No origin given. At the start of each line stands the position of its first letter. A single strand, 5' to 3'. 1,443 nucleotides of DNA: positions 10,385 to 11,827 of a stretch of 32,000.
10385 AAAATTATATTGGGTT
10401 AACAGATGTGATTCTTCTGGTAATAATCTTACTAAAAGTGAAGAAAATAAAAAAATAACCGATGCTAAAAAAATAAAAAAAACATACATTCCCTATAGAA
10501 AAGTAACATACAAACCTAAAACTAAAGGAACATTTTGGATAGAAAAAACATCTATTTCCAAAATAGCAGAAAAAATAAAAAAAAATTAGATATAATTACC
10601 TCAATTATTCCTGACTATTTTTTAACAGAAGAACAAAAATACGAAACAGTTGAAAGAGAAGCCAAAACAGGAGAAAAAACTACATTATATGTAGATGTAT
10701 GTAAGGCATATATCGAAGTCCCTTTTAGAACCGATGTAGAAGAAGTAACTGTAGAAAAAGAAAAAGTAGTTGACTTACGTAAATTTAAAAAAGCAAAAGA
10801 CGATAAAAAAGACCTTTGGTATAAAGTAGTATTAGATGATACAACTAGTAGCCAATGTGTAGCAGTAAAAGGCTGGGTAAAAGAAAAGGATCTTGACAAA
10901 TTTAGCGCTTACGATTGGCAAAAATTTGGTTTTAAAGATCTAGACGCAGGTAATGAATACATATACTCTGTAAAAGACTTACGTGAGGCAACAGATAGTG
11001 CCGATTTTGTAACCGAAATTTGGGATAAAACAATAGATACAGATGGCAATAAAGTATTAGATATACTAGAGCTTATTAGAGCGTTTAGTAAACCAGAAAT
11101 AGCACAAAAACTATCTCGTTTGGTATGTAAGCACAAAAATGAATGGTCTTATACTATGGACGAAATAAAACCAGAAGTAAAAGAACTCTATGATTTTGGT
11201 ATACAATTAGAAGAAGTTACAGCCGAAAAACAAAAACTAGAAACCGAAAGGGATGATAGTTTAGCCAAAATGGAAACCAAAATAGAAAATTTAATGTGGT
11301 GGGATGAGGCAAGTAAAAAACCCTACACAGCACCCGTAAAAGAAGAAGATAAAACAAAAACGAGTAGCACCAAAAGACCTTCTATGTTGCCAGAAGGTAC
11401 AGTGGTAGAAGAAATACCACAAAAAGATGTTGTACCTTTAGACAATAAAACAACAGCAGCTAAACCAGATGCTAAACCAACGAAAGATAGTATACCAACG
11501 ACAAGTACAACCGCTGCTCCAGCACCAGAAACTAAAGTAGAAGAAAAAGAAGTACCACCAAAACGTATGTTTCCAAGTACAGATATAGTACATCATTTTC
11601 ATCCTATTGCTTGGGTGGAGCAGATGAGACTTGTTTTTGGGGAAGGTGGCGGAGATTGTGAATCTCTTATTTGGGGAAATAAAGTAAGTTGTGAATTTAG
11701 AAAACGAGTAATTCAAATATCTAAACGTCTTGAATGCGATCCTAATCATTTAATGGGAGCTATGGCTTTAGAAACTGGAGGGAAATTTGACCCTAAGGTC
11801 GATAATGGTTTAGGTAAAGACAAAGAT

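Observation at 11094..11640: Handle of up to about 0.55 kb repeated six times, with a sharp identity cliff at an invariant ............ motif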

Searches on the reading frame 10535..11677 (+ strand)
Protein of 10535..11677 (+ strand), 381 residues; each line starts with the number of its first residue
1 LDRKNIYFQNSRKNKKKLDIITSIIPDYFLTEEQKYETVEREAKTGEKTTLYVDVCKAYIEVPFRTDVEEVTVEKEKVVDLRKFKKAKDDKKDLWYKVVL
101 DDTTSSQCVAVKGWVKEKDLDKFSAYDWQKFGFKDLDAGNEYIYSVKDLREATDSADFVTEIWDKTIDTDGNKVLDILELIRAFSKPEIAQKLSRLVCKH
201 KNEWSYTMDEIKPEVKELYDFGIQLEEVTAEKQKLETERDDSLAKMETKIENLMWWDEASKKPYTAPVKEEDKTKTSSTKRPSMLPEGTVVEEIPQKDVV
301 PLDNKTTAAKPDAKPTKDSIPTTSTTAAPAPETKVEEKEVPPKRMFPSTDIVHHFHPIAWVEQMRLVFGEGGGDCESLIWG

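Call 32: search_protein_representatives(protein=window:10535-11650:+)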
Query: 372 residues. Proteins with E-value up to 0.001 (for the whole library): 135; up to 1e-10: 73; up to 1e-30: 18. The best 135 are listed.
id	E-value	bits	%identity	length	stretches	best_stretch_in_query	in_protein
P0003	7.1e-242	818.4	100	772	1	1-372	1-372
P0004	6.5e-219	742.8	94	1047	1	10-370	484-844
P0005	2.2e-93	329.9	93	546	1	206-372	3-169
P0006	3.7e-54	200.8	47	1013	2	40-292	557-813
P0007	1.0e-48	182.9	36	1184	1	57-371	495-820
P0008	4.8e-48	180.8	38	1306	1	12-372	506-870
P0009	1.1e-42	163.1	43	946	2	50-287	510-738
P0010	4.6e-42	161.1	38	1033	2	44-281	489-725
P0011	5.2e-41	157.6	37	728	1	29-372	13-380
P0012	1.9e-39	152.5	39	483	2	63-290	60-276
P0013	4.0e-39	151.4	35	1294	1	19-372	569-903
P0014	3.2e-36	141.8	36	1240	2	44-274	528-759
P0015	3.8e-34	135.0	36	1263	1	43-265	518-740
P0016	6.3e-34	134.3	41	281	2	47-265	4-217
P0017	7.3e-34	134.1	39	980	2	59-270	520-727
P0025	2.9e-28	115.7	35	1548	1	44-369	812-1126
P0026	6.5e-28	114.5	33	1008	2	45-278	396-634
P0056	9.4e-16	74.5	35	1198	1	93-366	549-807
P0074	8.4e-11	58.2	35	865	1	75-262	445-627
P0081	4.4e-09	52.6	39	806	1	111-258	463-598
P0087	2.5e-08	50.1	32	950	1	71-212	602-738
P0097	7.3e-07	45.3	29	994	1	73-260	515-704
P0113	1.4e-05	41.0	31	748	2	72-209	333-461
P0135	9.5e-04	35.0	37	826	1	105-209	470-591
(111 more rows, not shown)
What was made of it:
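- An exhaustive phmmer search returned 135 representatives, most detected through query residues 40-290 (call 32).
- Tried and rejected: The exhaustive search (call 32) was needed.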

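Call 37: list_cluster_members(proteins=[P0003, P0004, P0006, P0007, P0013, P0025, P0074, P0087, P0113, P0135])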
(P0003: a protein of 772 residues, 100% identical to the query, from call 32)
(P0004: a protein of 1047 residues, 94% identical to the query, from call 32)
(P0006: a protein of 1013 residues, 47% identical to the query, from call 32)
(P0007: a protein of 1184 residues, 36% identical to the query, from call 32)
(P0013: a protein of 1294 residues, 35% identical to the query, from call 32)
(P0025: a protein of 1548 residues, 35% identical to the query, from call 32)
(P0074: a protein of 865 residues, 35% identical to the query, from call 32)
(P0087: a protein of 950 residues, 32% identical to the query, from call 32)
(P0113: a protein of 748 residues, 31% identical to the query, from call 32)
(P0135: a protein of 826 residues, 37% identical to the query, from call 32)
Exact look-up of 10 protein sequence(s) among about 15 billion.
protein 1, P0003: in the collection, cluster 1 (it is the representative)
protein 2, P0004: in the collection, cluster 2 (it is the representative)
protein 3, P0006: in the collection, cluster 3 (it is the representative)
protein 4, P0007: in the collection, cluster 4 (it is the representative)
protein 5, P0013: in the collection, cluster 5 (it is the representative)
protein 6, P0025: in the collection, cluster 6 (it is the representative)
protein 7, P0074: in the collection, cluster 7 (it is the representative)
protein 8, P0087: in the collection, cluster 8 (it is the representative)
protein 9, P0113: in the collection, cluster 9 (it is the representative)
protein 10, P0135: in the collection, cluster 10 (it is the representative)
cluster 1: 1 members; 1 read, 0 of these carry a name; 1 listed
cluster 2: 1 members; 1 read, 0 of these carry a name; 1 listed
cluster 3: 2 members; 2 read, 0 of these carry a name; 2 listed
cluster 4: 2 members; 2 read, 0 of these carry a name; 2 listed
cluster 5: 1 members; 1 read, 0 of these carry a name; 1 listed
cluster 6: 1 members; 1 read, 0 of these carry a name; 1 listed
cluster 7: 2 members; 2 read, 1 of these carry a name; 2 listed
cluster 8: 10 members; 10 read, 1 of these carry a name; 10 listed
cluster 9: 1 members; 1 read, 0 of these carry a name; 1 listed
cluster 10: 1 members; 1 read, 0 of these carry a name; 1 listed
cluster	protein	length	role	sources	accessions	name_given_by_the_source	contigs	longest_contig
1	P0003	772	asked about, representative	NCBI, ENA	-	-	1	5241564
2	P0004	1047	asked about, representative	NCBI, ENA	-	-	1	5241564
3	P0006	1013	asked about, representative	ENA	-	-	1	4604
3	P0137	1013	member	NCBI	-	-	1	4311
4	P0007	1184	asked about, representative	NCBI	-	-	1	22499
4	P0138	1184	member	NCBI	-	-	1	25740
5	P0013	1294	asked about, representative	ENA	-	-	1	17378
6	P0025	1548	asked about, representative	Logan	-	-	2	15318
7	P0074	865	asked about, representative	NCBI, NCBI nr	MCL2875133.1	MAG: N-acetylmuramidase family protein [Betaproteobacteria bacterium] | N-acetylmuramidase family protein [Betaproteobacteria bacterium]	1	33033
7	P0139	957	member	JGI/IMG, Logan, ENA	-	-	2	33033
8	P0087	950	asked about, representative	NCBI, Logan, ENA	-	-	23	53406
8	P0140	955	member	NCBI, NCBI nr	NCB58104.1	MAG: hypothetical protein EOM46_11515 [Gammaproteobacteria bacterium] | hypothetical protein [Gammaproteobacteria bacterium]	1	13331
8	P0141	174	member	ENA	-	-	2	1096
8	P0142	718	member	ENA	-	-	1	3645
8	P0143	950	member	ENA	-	-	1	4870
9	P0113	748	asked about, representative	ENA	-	-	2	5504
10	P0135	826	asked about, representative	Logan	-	-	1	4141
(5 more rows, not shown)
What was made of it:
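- A second full-length paralogue exists elsewhere in the same genome (call 37).
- Tried and rejected: The organism remains unnamed; it is a 5.24-Mb contig in NCBI/ENA (call 37).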

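Call 38: find_encoding_contigs(protein=P0004, flank=10000, max_places=3)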
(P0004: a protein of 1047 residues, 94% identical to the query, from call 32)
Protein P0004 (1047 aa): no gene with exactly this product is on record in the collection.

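Call 40: find_encoding_contigs(protein=P0003, flank=10000, max_places=3)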
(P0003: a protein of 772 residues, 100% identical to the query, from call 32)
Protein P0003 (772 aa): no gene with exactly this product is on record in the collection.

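Call 43: search_protein_families(library=pfam, proteins=[P0007, P0013, P0026, P0139, P0087, P0113, P0135, P0097, P0056], max_evalue=0.01)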
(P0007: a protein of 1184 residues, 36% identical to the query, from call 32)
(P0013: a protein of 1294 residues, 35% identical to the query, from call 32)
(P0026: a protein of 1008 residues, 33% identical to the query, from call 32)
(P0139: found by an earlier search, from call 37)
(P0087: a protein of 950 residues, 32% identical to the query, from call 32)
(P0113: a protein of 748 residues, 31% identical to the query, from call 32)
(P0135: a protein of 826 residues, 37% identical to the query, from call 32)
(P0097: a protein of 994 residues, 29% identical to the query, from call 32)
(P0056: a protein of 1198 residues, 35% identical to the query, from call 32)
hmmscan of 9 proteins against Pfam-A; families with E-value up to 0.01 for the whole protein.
P0007 (1184 aa): 2 families
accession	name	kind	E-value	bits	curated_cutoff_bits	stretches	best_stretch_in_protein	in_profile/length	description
PF00959.24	Phage_lysozyme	-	2e-28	99.6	22.3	1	1034-1171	1-125/125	Phage lysozyme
PF01551.29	Peptidase_M23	-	5.4e-14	52.6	28.7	1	869-948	2-75/96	Peptidase family M23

P0013 (1294 aa): 0 families

P0026 (1008 aa): 1 family
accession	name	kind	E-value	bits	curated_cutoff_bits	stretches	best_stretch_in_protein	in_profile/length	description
PF00182.24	Glyco_hydro_19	-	0.00042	20.6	25.5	1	858-915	99-156/232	Chitinase class I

P0139 (957 aa): 1 family
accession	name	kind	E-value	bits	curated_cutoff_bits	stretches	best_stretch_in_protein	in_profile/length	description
PF11860.13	Muramidase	-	5.5e-48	164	22.3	1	784-952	1-173/175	N-acetylmuramidase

P0087 (950 aa): 2 families
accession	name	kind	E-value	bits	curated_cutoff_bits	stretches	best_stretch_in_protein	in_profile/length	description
PF01832.25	Glucosaminidase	-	4.7e-30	105.2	30.2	1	813-947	3-121/123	Mannosyl-glycoprotein endo-beta-N-acetylglucosaminidase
PF01551.29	Peptidase_M23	-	2e-10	41.1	28.7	1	33-137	2-96/96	Peptidase family M23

P0113 (748 aa): 3 families
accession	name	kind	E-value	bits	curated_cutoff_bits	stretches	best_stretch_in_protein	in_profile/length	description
PF15607.11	Ntox44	-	1.1e-18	67.9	24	1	599-710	2-102/104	Bacterial toxin 44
PF13405.12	EF-hand_6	-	4.6e-05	23.3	25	1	412-437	2-27/30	EF-hand domain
PF00036.39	EF-hand_1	-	7.6e-05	22.4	25.4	1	412-437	2-27/29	EF hand domain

P0135 (826 aa): 4 families
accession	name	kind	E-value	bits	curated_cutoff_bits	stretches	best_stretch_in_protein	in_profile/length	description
PF00959.24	Phage_lysozyme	-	4.5e-30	105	22.3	1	675-813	1-125/125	Phage lysozyme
PF08239.17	SH3_3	-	1.8e-07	31.7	27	1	173-226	2-49/54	Bacterial SH3 domain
PF20606.3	DUF6799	-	0.0047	17.1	26.8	0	784-808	17-42/63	Domain of unknown function (DUF6799)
PF13405.12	EF-hand_6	-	0.0055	16.8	25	0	544-567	4-27/30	EF-hand domain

P0097 (994 aa): 0 families

P0056 (1198 aa): 5 families
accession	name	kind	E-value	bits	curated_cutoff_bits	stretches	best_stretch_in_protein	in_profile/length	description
PF00959.24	Phage_lysozyme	-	5.5e-18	65.9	22.3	1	1046-1184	11-125/125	Phage lysozyme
PF01551.29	Peptidase_M23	-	1.3e-12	48.2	28.7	1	855-966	2-91/96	Peptidase family M23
PF00036.39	EF-hand_1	-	0.00022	21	25.4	1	624-650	2-28/29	EF hand domain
PF13405.12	EF-hand_6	-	0.00064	19.7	25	1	624-649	2-27/30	EF-hand domain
PF08239.17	SH3_3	-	0.0049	17.5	27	0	230-283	2-48/54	Bacterial SH3 domain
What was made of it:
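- An EF-hand lies nearby, which could sense periplasmic calcium (call 43).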

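Call 55: predict_structure(alignment_id=A2)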
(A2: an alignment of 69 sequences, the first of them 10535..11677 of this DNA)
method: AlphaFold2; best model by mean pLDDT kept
length: 381 residues; sequences in the alignment: 69
mean_pLDDT: 75.3   pTM: 0.62
mean pLDDT of the five models: 75.3, 75.2, 75.0, 73.6, 73.4
residues with pLDDT >= 90: 135; 70-90: 119; 50-70: 51; < 50: 76
segments of 3 or more residues with pLDDT < 50: 1-26, 275-279, 295-326, 375-381
pLDDT, mean of each block of 10 residues (from residue 1): 33 39 46 56 78 79 74 89 92 94 77 93 94 94 74 84 82 83 87 94 95 93 94 98 96 93 81 51 61 50 38 42 49 75 89 93 78 47 40
secondary structure, 60 per line:
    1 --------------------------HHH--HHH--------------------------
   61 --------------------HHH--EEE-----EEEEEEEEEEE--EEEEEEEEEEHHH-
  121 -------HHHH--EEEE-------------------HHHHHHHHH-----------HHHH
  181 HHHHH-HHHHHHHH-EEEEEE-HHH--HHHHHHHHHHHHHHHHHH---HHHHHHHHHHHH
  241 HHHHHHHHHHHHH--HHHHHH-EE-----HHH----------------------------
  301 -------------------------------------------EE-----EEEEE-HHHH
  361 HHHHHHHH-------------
elements in order: E86-88 E94-104 E107-116 H128-131 E134-137 H157-165 H177-185 H187-194 E196-201 H208-225 H229-253 H256-261 E351-355 H357-368
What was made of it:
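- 11591..11626 (+): Junction motif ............, copy 1. It is predicted to form the last strand and helix of the carrier domain. In the carrier context the 351-360 block has pLDDT 93, with a strand at 351-355 and a helix at 357-368 (call 55).
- With the carrier present, the motif block has pLDDT 93 and forms a strand at 351-355, despite a disordered linker before it (call 55). In the model, both LVCKHK (196-201) and IVHHF (351-355) are strands (call 55).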

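Call 58: fold_search(model_id=the predicted structure, library=pdb)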
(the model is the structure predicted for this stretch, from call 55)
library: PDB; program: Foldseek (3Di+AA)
matches with E <= 10: 64; with E <= 0.001: 0
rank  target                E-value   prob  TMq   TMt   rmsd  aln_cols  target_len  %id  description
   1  5n77_C                2.4e+00  0.03  0.08  0.12  25.2       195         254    8  Crystal structure of the cytosolic domain of the CorA magnesium channel from Escherichia coli in complex with magnesiu (released 2017-07-12)
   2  3k6c_A                2.5e+00  0.47  0.10  0.36   3.4        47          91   17  Crystal structure of protein ne0167 from nitrosomonas europaea (released 2009-10-27)
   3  5dst_A                3.1e+00  0.18  0.08  0.09   3.0        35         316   23  Crystal structure of human PRMT8 in complex with SAH (released 2016-02-24)
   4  5n77_A                3.1e+00  0.04  0.10  0.14  25.4       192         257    8  Crystal structure of the cytosolic domain of the CorA magnesium channel from Escherichia coli in complex with magnesiu (released 2017-07-12)
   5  2oaw_A                3.2e+00  0.11  0.07  0.30   4.6        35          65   23  Structure of SHH variant of "Bergerac" chimera of spectrin SH3 (released 2008-04-08)
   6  3u0k_A                3.5e+00  0.03  0.07  0.11  17.9       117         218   10  Crystal Structure of the genetically encoded calcium indicator RCaMP (released 2012-10-03)
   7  5ly5                  4.1e+00  0.16  0.08  0.30   4.0        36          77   14  Arcadin-1 from Pyrobaculum calidifontis (released 2017-01-18)
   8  4jlr_C                4.1e+00  0.09  0.11  0.36  14.0       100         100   14  Crystal structure of a designed Respiratory Syncytial Virus Immunogen in complex with Motavizumab (released 2014-02-05)
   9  5n77_E                4.1e+00  0.03  0.10  0.14  25.4       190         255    8  Crystal structure of the cytosolic domain of the CorA magnesium channel from Escherichia coli in complex with magnesiu (released 2017-07-12)
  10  2ya3_B                4.1e+00  0.03  0.07  0.25  12.8        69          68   10  STRUCTURE OF THE REGULATORY FRAGMENT OF MAMMALIAN AMPK IN COMPLEX WITH COUMARIN ADP (released 2011-03-16)
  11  6cqo_H                4.7e+00  0.21  0.09  0.33   2.2        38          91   10  Crystal Structure of mitochondrial single-stranded DNA binding proteins from S. cerevisiae (SeMet Labeled), Rim1 (Form (released 2018-05-30)
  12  4jlr_S                4.7e+00  0.08  0.11  0.38  15.2       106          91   14  Crystal structure of a designed Respiratory Syncytial Virus Immunogen in complex with Motavizumab (released 2014-02-05)
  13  7o0h_A                4.7e+00  0.01  0.08  0.06  15.4       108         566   15  Structure of the foamy viral protease-reverse transcriptase dRH in complex with ds DNA. (released 2021-06-30)
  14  5dst_C                5.0e+00  0.13  0.08  0.09   3.1        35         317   23  Crystal structure of human PRMT8 in complex with SAH (released 2016-02-24)
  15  3tqy_D                5.6e+00  0.14  0.07  0.25   2.2        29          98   10  Structure of a single-stranded DNA-binding protein (ssb), from Coxiella burnetii (released 2011-09-21)
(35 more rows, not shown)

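Call 59: search_protein_families(library=pfam, proteins=[window:10535-11677:+, P0081, P0006], max_evalue=5)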
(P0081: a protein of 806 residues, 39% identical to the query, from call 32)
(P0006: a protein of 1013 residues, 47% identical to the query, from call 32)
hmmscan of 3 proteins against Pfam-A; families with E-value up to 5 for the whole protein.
window:10535-11677:+ (381 aa): 0 families

P0081 (806 aa): 4 families
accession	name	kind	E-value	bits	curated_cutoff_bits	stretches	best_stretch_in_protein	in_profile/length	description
PF13405.12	EF-hand_6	-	0.001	19.1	25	1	516-541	2-27/30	EF-hand domain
PF00036.39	EF-hand_1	-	0.033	14.2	25.4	1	516-542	2-28/29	EF hand domain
PF01551.29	Peptidase_M23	-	0.13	12.9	28.7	1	35-92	2-42/96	Peptidase family M23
PF02165.20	WT1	-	0.28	10.8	27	1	457-520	28-89/290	Wilm's tumour protein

P0006 (1013 aa): 2 families
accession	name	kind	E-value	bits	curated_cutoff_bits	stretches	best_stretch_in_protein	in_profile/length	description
PF00112.29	Peptidase_C1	-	0.0026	18.3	20.7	1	831-971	27-184/220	Papain family cysteine protease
PF13529.12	Peptidase_C39_2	-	0.0049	17.9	24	1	908-971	75-137/143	Peptidase_C39 like family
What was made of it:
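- On TseP-family amidase-lysozyme chimeric effectors: One relative gives a weak Pfam M23 hit, E = 0.13 (call 59). Pfam EF-hand hits occur at the aligned position in relatives P0113, P0056, P0081 and P0135 (calls 43, 59).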

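Call 62: fold_search(model_id=the predicted structure, library=viral)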
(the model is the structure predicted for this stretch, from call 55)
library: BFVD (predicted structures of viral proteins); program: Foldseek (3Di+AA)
matches with E <= 10: 199; with E <= 0.001: 0
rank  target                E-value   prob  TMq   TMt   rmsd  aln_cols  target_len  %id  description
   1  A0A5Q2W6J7            3.0e-01  0.30  0.14  0.13  22.6       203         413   10  (no name in the UniProt tables at hand)
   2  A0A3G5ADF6            9.5e-01  0.07  0.07  0.21  14.2        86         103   19  Uncharacterized protein [Satyrvirus sp.]
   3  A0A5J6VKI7            1.0e+00  0.04  0.09  0.08  23.5       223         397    9  Uncharacterized protein (Fragment) [Megaviridae environmental sample]
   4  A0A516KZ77            1.4e+00  0.05  0.07  0.08  14.2        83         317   11  (no name in the UniProt tables at hand)
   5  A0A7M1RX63            1.5e+00  0.15  0.07  0.17   5.0        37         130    5  Uncharacterized protein [uncultured phage cr10_1]
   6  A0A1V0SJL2            1.5e+00  0.05  0.09  0.10  23.0       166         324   10  Uncharacterized protein [Klosneuvirus KNV1]
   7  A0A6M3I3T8            1.5e+00  0.03  0.05  0.06  18.9       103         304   13  (no name in the UniProt tables at hand)
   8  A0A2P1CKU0            1.6e+00  0.23  0.10  0.26   8.8        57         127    5  Uncharacterized protein [Pantoea phage vB_PagS_Vid5]
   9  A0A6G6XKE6            1.9e+00  0.08  0.10  0.18  12.3        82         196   10  (no name in the UniProt tables at hand)
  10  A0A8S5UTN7            1.9e+00  0.02  0.08  0.09  21.2       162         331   14  Uncharacterized protein [Myoviridae sp. ctYA416]
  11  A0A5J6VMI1            1.9e+00  0.02  0.06  0.07  17.3       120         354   15  Uncharacterized protein [Megaviridae environmental sample]
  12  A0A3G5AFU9            2.0e+00  0.16  0.07  0.05   3.7        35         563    6  Putative polynucleotide kinase [Solivirus sp.]
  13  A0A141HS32            2.0e+00  0.05  0.08  0.14  15.1       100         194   15  (no name in the UniProt tables at hand)
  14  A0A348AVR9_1          2.0e+00  0.01  0.10  0.04  39.7       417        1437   13  (no name in the UniProt tables at hand)
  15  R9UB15                2.1e+00  0.09  0.06  0.27   6.4        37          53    5  (no name in the UniProt tables at hand)
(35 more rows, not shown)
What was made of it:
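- Tried and rejected: Foldseek with the carrier model against the PDB and viral libraries (calls 58, 62).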
